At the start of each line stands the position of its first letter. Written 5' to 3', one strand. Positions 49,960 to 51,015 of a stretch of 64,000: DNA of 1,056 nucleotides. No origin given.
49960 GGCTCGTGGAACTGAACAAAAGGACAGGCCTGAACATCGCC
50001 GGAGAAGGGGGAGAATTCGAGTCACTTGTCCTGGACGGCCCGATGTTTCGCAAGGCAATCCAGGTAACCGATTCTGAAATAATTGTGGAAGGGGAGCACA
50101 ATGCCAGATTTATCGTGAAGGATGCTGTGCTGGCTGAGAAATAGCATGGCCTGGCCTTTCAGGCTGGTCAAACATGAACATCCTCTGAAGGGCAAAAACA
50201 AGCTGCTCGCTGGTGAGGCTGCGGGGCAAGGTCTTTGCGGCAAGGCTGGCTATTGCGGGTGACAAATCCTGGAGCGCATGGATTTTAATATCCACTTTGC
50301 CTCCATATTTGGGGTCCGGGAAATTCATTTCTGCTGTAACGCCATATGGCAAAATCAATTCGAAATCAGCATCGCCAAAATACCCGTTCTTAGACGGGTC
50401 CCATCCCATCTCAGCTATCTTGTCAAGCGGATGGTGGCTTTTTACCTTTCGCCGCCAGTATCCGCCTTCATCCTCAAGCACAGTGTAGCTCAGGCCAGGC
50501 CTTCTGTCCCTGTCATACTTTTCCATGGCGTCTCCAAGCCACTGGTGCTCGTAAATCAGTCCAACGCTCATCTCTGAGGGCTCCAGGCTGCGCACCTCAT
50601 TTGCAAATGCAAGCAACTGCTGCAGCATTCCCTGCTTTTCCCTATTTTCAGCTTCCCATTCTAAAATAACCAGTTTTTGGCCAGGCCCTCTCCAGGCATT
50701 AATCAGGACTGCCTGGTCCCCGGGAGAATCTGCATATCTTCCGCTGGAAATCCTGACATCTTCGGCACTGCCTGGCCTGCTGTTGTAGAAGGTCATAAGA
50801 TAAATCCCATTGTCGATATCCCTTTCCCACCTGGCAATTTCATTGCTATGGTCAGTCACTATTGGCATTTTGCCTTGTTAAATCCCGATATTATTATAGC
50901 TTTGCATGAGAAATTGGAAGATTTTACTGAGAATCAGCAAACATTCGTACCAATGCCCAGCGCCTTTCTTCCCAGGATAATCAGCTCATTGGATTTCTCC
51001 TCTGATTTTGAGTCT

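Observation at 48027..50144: Asparagine-synthetase (AsnB) fused in-frame to a Dph6-type diphthine-ammonia ligase domain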

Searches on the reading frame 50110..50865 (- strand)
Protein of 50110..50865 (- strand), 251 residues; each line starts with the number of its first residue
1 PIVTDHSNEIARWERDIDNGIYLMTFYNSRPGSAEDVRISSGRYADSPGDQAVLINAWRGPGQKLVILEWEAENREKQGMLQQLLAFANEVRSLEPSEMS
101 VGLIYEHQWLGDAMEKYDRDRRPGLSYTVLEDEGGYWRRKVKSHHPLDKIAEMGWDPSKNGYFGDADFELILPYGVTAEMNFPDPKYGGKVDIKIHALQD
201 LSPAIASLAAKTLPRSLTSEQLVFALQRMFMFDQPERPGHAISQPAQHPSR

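Call 33: search_protein_families(library=pfam, proteins=[window:50110-50865:-], max_evalue=0.001)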
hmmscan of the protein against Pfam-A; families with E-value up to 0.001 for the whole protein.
window:50110-50865:- (251 aa): 0 families
